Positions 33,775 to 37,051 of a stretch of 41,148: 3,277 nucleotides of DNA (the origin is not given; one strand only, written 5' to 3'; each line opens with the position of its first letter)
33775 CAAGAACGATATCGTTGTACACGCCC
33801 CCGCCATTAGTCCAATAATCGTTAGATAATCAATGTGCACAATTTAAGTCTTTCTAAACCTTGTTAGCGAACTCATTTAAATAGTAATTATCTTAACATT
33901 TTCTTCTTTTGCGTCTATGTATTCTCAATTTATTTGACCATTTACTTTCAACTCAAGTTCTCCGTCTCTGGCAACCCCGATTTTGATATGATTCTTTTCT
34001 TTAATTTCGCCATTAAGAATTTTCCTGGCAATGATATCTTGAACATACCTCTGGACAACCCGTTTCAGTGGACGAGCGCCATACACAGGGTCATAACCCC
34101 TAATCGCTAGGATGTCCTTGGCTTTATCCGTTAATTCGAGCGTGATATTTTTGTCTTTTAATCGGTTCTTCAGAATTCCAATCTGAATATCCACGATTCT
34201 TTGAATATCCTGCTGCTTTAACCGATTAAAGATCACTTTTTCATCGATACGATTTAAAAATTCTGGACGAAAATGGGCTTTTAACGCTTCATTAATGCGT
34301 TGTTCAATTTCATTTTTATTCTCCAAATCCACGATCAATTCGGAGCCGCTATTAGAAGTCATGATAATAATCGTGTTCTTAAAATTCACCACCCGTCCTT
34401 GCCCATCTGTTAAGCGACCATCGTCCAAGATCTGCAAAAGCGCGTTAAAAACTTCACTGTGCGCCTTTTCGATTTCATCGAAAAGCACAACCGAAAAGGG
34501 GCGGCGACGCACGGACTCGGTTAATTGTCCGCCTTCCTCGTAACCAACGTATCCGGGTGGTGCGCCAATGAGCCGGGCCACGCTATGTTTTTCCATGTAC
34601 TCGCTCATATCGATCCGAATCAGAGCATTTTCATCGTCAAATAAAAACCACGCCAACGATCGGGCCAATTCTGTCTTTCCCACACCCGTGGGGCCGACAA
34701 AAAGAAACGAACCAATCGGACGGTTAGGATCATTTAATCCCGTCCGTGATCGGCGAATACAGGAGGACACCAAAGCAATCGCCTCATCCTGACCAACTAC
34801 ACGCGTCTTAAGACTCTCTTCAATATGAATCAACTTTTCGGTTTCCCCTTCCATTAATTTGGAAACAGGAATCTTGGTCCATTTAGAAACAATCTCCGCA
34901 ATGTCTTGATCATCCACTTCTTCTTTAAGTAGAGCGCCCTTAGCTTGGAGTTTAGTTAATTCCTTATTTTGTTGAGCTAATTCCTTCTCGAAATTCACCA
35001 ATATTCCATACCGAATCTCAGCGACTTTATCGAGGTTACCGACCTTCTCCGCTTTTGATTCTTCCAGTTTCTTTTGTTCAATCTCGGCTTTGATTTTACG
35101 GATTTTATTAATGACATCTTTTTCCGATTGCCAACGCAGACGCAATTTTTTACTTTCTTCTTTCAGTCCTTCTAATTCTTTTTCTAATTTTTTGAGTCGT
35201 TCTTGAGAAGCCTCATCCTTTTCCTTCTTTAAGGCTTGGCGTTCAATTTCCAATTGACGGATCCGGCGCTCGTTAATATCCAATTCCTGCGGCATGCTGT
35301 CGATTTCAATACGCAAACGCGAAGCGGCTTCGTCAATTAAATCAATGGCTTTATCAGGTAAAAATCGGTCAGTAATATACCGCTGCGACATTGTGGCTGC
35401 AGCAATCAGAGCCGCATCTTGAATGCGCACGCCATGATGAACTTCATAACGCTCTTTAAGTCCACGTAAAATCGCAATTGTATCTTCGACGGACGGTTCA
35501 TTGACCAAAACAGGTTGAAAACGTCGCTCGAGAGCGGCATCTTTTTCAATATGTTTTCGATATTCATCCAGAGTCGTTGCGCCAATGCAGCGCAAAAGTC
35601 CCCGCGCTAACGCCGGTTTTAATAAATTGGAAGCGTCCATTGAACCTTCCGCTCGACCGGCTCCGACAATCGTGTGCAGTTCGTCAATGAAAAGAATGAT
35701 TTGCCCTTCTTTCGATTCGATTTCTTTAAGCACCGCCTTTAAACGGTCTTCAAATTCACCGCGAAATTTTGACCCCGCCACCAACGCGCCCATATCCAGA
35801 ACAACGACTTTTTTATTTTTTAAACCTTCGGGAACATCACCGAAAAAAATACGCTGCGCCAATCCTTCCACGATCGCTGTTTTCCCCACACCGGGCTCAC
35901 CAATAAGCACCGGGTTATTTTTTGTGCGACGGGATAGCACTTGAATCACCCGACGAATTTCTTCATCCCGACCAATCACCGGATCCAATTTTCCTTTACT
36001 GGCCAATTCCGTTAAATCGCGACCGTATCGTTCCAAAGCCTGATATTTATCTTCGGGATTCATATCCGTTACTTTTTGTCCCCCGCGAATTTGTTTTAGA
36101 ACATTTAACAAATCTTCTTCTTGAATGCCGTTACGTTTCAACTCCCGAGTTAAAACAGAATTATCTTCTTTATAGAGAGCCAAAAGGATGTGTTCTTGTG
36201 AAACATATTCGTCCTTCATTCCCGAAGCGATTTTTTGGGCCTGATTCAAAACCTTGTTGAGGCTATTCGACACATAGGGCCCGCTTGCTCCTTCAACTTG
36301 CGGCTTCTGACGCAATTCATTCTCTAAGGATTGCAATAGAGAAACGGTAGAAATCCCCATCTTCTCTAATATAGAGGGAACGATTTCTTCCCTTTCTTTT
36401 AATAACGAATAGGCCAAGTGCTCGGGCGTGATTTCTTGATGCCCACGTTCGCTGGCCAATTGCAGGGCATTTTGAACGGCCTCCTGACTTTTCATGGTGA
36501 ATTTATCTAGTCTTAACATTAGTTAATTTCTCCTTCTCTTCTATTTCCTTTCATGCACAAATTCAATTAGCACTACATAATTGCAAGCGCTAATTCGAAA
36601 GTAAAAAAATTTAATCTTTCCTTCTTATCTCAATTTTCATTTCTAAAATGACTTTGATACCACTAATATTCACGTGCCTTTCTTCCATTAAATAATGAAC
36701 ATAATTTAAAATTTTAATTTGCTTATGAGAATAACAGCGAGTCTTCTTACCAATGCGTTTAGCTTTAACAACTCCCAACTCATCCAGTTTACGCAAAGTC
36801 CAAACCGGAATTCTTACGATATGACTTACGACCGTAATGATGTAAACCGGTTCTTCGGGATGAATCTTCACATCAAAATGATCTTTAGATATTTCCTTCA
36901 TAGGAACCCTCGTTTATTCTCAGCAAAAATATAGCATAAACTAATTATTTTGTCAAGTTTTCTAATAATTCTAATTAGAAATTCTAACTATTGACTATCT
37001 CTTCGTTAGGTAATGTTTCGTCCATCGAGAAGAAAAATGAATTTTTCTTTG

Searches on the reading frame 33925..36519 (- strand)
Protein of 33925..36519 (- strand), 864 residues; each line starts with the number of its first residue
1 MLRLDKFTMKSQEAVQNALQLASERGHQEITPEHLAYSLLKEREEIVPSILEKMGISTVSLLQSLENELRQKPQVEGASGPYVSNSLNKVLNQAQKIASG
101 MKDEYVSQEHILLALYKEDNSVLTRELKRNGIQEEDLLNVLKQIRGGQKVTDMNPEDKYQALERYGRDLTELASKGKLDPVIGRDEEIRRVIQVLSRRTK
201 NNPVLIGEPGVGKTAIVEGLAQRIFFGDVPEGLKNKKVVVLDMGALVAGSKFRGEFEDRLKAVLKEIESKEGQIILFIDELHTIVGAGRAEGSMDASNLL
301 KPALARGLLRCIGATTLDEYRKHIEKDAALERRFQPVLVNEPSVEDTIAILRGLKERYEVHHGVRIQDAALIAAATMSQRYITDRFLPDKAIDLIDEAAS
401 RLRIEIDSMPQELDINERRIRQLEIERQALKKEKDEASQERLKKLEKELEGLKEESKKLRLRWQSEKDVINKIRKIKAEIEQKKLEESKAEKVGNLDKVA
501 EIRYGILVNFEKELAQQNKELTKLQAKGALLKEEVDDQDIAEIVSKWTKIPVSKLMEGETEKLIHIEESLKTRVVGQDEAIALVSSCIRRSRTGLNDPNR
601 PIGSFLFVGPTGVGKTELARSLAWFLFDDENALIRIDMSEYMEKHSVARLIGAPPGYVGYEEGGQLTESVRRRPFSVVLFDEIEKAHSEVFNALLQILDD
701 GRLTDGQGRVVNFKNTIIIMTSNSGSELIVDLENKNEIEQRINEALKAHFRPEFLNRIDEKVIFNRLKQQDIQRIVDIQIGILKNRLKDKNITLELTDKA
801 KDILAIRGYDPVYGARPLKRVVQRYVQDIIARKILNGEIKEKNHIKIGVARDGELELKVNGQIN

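Call 11: search_protein_families(library=pfam, proteins=[window:33925-36519:-])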
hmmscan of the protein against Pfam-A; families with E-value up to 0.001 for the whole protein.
window:33925-36519:- (864 aa): 25 families
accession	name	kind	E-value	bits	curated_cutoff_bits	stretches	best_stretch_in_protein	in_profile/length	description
PF07724.20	AAA_2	-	1.1e-73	247.2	27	1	600-760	1-165/166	AAA domain (Cdc48 subfamily)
PF17871.7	AAA_lid_9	-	2.7e-35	120.8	22.8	1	343-445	1-103/104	AAA lid domain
PF10431.15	ClpB_D2-small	-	4.9e-28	97.4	21.9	1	767-847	1-81/81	C-terminal, D2-small domain, of ClpB protein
PF02861.25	Clp_N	-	3.1e-26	91.7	20.7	2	94-146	1-53/53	Clp amino terminal domain, pathogenicity island component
PF00004.35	AAA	-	4e-25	89.2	21.2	2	204-316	2-109/131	ATPase family associated with various cellular activities (AAA)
PF07728.20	AAA_5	-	1e-18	68.1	22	1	605-726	2-125/139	AAA domain (dynein-related subfamily)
PF13191.12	AAA_16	-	1.6e-12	48.7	32.6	1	181-223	2-47/167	AAA ATPase domain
PF13401.12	AAA_22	-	3.9e-11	43.8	27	1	604-700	7-110/130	AAA domain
PF00158.32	Sigma54_activat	-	1.3e-07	31.8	20.2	1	605-743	25-163/168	Sigma-54 interaction domain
PF12775.13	AAA_7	-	3.7e-06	27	25.8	0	604-651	35-82/181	P-loop containing dynein motor region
PF13481.12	AAA_25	-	4.9e-06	26.7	27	0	204-278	37-109/195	AAA domain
PF05621.17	TniB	-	5e-06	26.5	22.4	0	189-339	24-184/189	Bacterial TniB protein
PF13173.12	AAA_14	-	6.1e-06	26.7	27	0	204-287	6-77/129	AAA domain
PF20720.3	nSTAND3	-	1.2e-05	25.5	27.2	0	189-223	8-40/155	Novel STAND NTPase 3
PF20030.5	bpMoxR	-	1.2e-05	24.9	27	0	565-723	5-145/205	MoxR domain in the MoxR-vWA-beta-propeller ternary systems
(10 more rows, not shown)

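Call 12: find_encoding_contigs(protein=window:33925-36519:-, flank=10000, max_places=10)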
Protein window:33925-36519:- (864 aa): no gene with exactly this product is on record in the collection.

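Call 78: find_homologous_proteins(query=window:33925-36519:-, max_evalue=1e-150)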
Query window:33925-36519:- (864 aa): 7991 proteins with E <= 1e-150 among 8000 candidates; the best 120 are listed.
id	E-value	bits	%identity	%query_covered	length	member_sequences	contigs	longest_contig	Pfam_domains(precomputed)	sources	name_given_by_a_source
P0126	0.0e+0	1848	100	100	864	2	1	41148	PF02861.26,PF20030.6,PF00004.36,PF13401.13,PF23569.2,PF17871.8,PF07728.21,PF13191.13,PF00158.33,PF07724.21,PF12775.14,PF05621.18,PF10431.16,PF13481.13,PF20720.4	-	-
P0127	0.0e+0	1525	82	98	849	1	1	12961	PF02861.26,PF00004.36,PF13401.13,PF23569.2,PF17871.8,PF07728.21,PF13191.13,PF13479.13,PF00158.33,PF07724.21,PF12775.14,PF05621.18,PF10431.16,PF20720.4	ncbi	-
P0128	0.0e+0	1525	81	99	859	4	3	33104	PF02861.26,PF00004.36,PF13401.13,PF23569.2,PF17871.8,PF07728.21,PF13191.13,PF00158.33,PF07724.21,PF12775.14,PF05621.18,PF10431.16,PF13481.13,PF20720.4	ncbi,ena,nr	ncbi:MAG: ATP-dependent chaperone ClpB [Omnitrophica WOR_2 bacterium RIFCSPHIGHO2_02_FULL_48_11]|nr:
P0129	0.0e+0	1524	82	99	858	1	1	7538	PF02861.26,PF20030.6,PF00004.36,PF13401.13,PF23569.2,PF17871.8,PF07728.21,PF13191.13,PF00158.33,PF07724.21,PF12775.14,PF05621.18,PF10431.16,PF13481.13,PF20720.4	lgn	-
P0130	0.0e+0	1519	81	99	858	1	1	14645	PF13173.13,PF02861.26,PF00004.36,PF13401.13,PF23569.2,PF17871.8,PF07728.21,PF13191.13,PF00158.33,PF07724.21,PF12775.14,PF05621.18,PF10431.16,PF20720.4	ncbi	-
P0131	0.0e+0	1514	80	99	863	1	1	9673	PF02861.26,PF00004.36,PF13401.13,PF23569.2,PF17871.8,PF13238.13,PF07728.21,PF13191.13,PF01695.24,PF00158.33,PF07724.21,PF12775.14,PF05621.18,PF10431.16,PF13481.13,PF20720.4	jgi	jgi:ATP-dependent Clp protease ATP-binding subunit ClpB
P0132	0.0e+0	1481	78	99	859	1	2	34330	PF13173.13,PF02861.26,PF00004.36,PF13401.13,PF23569.2,PF17871.8,PF07728.21,PF13191.13,PF01695.24,PF13479.13,PF00158.33,PF07724.21,PF12775.14,PF05621.18,PF01078.28,PF10431.16,PF20720.4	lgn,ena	-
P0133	0.0e+0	1464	77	100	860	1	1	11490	PF02861.26,PF00004.36,PF13401.13,PF23569.2,PF17871.8,PF13238.13,PF07728.21,PF13191.13,PF01695.24,PF13479.13,PF00158.33,PF07724.21,PF12775.14,PF10431.16,PF13481.13,PF20720.4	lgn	-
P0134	0.0e+0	1462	77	99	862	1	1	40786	PF02861.26,PF20030.6,PF00004.36,PF13401.13,PF23569.2,PF17871.8,PF07728.21,PF13191.13,PF01695.24,PF00158.33,PF07724.21,PF12775.14,PF05621.18,PF10431.16,PF20720.4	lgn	-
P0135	0.0e+0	1461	78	99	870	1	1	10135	PF02861.26,PF00004.36,PF13401.13,PF23569.2,PF17871.8,PF07728.21,PF13191.13,PF00158.33,PF07724.21,PF12775.14,PF10431.16,PF20720.4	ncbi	-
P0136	0.0e+0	1461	77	100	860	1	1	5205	PF02861.26,PF00004.36,PF13401.13,PF23569.2,PF17871.8,PF13238.13,PF07728.21,PF13191.13,PF01695.24,PF13479.13,PF00158.33,PF07724.21,PF12775.14,PF05621.18,PF10431.16,PF13481.13,PF20720.4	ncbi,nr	ncbi:MAG: ATP-dependent chaperone ClpB [Candidatus Omnitrophota bacterium]|nr:ATP-dependent chaperon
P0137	0.0e+0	1459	79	99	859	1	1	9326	PF13173.13,PF02861.26,PF00004.36,PF13401.13,PF23569.2,PF17871.8,PF07728.21,PF13191.13,PF00158.33,PF07724.21,PF12775.14,PF05621.18,PF10431.16,PF20720.4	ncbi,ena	-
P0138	0.0e+0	1459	78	99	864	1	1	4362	PF13173.13,PF02861.26,PF00004.36,PF13401.13,PF23569.2,PF17871.8,PF01637.25,PF07728.21,PF13191.13,PF00158.33,PF07724.21,PF12775.14,PF05621.18,PF10431.16,PF20720.4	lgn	-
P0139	0.0e+0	1458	79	99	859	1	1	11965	PF13173.13,PF02861.26,PF00004.36,PF13401.13,PF23569.2,PF17871.8,PF01637.25,PF07728.21,PF13191.13,PF00158.33,PF07724.21,PF12775.14,PF05621.18,PF10431.16,PF20720.4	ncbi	-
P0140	0.0e+0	1454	77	99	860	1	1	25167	PF13173.13,PF02861.26,PF00004.36,PF13401.13,PF23569.2,PF17871.8,PF01637.25,PF07728.21,PF13191.13,PF00158.33,PF07724.21,PF12775.14,PF05621.18,PF10431.16,PF20720.4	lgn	-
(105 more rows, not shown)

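Call 80: find_encoding_contigs(protein=P0128, flank=10000, max_places=5)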
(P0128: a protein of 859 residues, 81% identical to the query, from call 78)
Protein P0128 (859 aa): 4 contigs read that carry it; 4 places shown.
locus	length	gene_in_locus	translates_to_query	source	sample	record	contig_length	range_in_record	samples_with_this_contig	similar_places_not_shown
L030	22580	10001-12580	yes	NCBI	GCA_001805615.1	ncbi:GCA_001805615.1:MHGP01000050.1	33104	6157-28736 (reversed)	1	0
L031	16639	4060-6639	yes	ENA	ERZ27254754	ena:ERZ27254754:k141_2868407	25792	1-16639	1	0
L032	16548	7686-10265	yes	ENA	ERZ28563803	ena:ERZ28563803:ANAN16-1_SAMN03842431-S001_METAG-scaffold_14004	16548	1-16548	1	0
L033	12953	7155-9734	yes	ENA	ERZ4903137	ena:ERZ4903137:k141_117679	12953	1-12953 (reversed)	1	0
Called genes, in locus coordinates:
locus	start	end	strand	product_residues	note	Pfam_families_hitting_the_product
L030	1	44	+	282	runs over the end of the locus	PF02498:Bro-N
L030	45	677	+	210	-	PF01930:Cas_Cas4, PF12705:PDDEXK_1 (weak)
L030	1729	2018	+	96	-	PF09827:CRISPR_Cas2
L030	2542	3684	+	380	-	PF01053:Cys_Met_Meta_PP, PF00155:Aminotran_1_2 (weak), PF06838:Met_gamma_lyase (faint)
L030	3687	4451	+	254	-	PF13525:YfiO (faint), PF07719:TPR_2 (faint), PF13428:TPR_14 (faint), PF13432:TPR_16 (faint), PF12895:ANAPC3 (faint), PF25062:ARM_TT21_N (weak), PF14559:TPR_19 (weak), PF05036:SPOR, +4 more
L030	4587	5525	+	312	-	PF01745:IPT, PF01715:IPPT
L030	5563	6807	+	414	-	PF13167:GTP-bdg_N, PF16360:GTP-bdg_M, PF03193:RsgA_GTPase (faint), PF13191:AAA_16 (weak), PF00009:GTP_EFTU (faint), PF01926:MMR_HSR1, PF02421:FeoB_N, PF19275:HflX_C, +1 more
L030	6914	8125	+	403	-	PF02836:Glyco_hydro_2_C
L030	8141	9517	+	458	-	PF02836:Glyco_hydro_2_C (weak)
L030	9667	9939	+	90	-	PF13411:MerR_1, PF13591:MerR_2 (weak)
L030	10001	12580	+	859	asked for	PF02861:Clp_N, PF23569:NBD_SMAX1, PF00004:AAA, PF17871:AAA_lid_9, PF00004:AAA, PF07724:AAA_2, PF07728:AAA_5, PF10431:ClpB_D2-small, +7 more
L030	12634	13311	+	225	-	-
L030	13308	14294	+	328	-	PF00248:Aldo_ket_red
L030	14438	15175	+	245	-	PF01628:HrcA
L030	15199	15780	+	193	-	PF01025:GrpE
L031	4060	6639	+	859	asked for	PF02861:Clp_N, PF23569:NBD_SMAX1, PF00004:AAA, PF17871:AAA_lid_9, PF00004:AAA, PF07724:AAA_2, PF07728:AAA_5, PF10431:ClpB_D2-small, +7 more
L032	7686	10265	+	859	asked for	PF02861:Clp_N, PF23569:NBD_SMAX1, PF00004:AAA, PF17871:AAA_lid_9, PF00004:AAA, PF07724:AAA_2, PF07728:AAA_5, PF10431:ClpB_D2-small, +7 more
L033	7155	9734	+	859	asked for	PF02861:Clp_N, PF23569:NBD_SMAX1, PF00004:AAA, PF17871:AAA_lid_9, PF00004:AAA, PF07724:AAA_2, PF07728:AAA_5, PF10431:ClpB_D2-small, +7 more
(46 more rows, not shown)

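Call 81: find_encoding_contigs(protein=P0127, flank=10000, max_places=3)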
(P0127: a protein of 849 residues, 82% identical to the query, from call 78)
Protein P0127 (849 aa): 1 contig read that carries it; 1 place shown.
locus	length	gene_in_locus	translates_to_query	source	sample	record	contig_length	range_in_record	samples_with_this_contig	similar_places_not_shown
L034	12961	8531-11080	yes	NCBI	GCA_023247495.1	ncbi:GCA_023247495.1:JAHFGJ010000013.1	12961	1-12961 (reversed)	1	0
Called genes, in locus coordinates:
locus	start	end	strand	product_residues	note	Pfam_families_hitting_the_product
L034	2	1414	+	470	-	?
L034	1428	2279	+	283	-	PF01661:Macro, PF00293:NUDIX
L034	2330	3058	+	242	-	PF00106:adh_short, PF08659:KR, PF13561:adh_short_C2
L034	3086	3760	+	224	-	-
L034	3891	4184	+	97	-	-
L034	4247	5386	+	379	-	PF01053:Cys_Met_Meta_PP, PF00155:Aminotran_1_2 (weak), PF00266:Aminotran_5 (faint)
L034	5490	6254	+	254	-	PF13174:TPR_6 (faint), PF13428:TPR_14 (faint), PF14559:TPR_19 (faint), PF13432:TPR_16 (faint), PF05036:SPOR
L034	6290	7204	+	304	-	PF01745:IPT, PF01715:IPPT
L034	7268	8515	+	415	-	PF13167:GTP-bdg_N, PF03193:RsgA_GTPase (faint), PF16360:GTP-bdg_M, PF00350:Dynamin_N (faint), PF01926:MMR_HSR1, PF02421:FeoB_N (weak), PF19275:HflX_C (weak)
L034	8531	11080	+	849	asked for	PF02861:Clp_N, PF23569:NBD_SMAX1, PF00004:AAA, PF17871:AAA_lid_9, PF00004:AAA, PF07724:AAA_2, PF07728:AAA_5, PF10431:ClpB_D2-small, +7 more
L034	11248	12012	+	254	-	-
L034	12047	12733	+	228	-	-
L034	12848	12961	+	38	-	?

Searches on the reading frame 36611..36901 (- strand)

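Call 11: search_protein_families(library=pfam, proteins=[window:36611-36901:-])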
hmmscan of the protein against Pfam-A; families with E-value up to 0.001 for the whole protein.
window:36611-36901:- (96 aa): 1 family
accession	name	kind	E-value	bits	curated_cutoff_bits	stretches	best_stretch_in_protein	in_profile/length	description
PF13411.12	MerR_1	-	6.3e-08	33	21.6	1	22-88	3-68/69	MerR HTH family regulatory protein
